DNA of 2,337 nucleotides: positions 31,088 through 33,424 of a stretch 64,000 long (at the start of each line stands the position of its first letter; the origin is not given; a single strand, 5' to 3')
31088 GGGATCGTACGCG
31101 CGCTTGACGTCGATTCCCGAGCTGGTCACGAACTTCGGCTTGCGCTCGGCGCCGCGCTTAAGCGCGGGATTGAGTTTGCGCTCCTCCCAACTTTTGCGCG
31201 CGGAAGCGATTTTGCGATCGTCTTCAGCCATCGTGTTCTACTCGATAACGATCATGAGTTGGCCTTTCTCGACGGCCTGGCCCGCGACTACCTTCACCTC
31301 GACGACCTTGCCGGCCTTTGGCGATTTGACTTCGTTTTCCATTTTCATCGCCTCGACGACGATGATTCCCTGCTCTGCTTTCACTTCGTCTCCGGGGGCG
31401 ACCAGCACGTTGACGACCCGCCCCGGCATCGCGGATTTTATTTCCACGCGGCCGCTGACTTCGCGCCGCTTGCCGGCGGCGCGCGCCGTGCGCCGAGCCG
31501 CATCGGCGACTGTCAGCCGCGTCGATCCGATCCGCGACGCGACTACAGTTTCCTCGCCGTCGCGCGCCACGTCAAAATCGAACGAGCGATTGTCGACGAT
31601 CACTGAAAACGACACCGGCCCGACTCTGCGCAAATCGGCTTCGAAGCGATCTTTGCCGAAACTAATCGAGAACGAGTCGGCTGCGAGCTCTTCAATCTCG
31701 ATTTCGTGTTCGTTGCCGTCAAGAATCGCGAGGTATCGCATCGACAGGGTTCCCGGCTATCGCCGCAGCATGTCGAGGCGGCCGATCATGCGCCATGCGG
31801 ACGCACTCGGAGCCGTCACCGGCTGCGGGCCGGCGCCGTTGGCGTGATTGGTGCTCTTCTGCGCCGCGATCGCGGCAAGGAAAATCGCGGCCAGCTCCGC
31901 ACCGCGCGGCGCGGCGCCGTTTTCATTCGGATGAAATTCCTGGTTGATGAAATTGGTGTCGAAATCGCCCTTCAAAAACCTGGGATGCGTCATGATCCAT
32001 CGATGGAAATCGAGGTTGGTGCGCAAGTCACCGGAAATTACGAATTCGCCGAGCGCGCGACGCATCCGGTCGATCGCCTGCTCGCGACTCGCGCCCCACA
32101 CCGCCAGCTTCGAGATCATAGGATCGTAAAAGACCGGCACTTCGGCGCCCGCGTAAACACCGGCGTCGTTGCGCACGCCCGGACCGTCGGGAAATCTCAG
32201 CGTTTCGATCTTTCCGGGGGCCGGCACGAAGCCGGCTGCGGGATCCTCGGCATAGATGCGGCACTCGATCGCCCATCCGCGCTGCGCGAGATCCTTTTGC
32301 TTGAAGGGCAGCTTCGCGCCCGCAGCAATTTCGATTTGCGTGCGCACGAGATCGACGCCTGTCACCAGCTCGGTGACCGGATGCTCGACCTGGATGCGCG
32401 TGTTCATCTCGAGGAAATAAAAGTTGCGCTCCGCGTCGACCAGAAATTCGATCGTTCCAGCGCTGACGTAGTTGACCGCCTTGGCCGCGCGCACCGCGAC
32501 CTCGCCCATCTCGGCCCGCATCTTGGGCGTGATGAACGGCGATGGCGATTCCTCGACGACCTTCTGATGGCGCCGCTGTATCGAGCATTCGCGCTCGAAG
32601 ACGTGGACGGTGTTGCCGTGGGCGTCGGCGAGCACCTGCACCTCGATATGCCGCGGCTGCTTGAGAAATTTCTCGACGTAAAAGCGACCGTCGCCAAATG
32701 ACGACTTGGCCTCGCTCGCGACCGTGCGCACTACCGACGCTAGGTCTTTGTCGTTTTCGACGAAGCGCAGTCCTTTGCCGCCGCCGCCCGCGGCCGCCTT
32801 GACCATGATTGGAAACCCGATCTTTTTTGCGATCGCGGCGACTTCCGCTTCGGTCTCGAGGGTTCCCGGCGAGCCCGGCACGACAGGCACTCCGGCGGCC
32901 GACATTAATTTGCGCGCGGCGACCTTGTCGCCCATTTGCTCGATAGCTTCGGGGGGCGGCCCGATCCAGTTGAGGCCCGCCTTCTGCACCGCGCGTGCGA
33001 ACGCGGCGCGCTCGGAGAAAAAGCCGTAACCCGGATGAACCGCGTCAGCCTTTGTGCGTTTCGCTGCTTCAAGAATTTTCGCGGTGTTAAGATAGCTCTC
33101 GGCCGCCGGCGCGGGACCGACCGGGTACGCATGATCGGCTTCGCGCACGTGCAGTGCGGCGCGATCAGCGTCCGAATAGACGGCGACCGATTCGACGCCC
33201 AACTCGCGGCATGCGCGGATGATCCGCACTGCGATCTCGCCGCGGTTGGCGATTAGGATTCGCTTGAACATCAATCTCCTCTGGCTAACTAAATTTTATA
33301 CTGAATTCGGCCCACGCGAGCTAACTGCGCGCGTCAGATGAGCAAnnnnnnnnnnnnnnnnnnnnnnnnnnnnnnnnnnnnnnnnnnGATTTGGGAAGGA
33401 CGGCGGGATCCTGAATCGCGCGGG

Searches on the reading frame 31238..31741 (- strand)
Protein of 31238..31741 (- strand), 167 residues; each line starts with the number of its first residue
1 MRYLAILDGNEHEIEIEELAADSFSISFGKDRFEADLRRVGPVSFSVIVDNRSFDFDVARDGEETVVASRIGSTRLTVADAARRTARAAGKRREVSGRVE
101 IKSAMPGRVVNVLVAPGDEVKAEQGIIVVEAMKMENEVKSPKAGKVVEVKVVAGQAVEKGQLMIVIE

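Call 66: search_protein_families(library=pfam, proteins=[window:31238-31741:-], max_evalue=0.00001)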
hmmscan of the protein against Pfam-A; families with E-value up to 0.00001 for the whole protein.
window:31238-31741:- (167 aa): 3 families
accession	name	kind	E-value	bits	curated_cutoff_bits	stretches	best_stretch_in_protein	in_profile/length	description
PF00364.28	Biotin_lipoyl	-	4.3e-19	68.6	22.1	1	100-166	2-73/73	Biotin-requiring enzyme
PF13533.13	Biotin_lipoyl_2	-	6.7e-10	39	29.8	1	138-167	3-32/32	Biotin-lipoyl like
PF16576.10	HlyD_D23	-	7.5e-06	25.8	30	0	72-131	82-141/214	Barrel-sandwich domain of CusB or HlyD membrane-fusion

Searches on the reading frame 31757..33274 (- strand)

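Call 66: search_protein_families(library=pfam, proteins=[window:31757-33274:-], max_evalue=0.00001)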
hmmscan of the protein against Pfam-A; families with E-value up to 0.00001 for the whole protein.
window:31757-33274:- (505 aa): 5 families
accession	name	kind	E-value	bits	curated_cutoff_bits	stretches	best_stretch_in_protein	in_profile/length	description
PF02786.22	CPSase_L_D2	-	6.2e-80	268.1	19.8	1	116-323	1-209/211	Carbamoyl-phosphate synthase L chain, ATP binding domain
PF00289.28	Biotin_carb_N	-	2.1e-49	167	25.5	1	2-111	1-110/110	Biotin carboxylase, N-terminal domain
PF02785.25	Biotin_carb_C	-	1.6e-40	138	32.4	1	337-444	1-107/108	Biotin carboxylase C-terminal domain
PF07478.18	Dala_Dala_lig_C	-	9.9e-12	45.2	24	1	124-292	2-174/204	D-ala D-ala ligase C-terminus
PF02222.28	ATP-grasp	-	6.7e-11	42.6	27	1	138-293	15-162/179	ATP-grasp domain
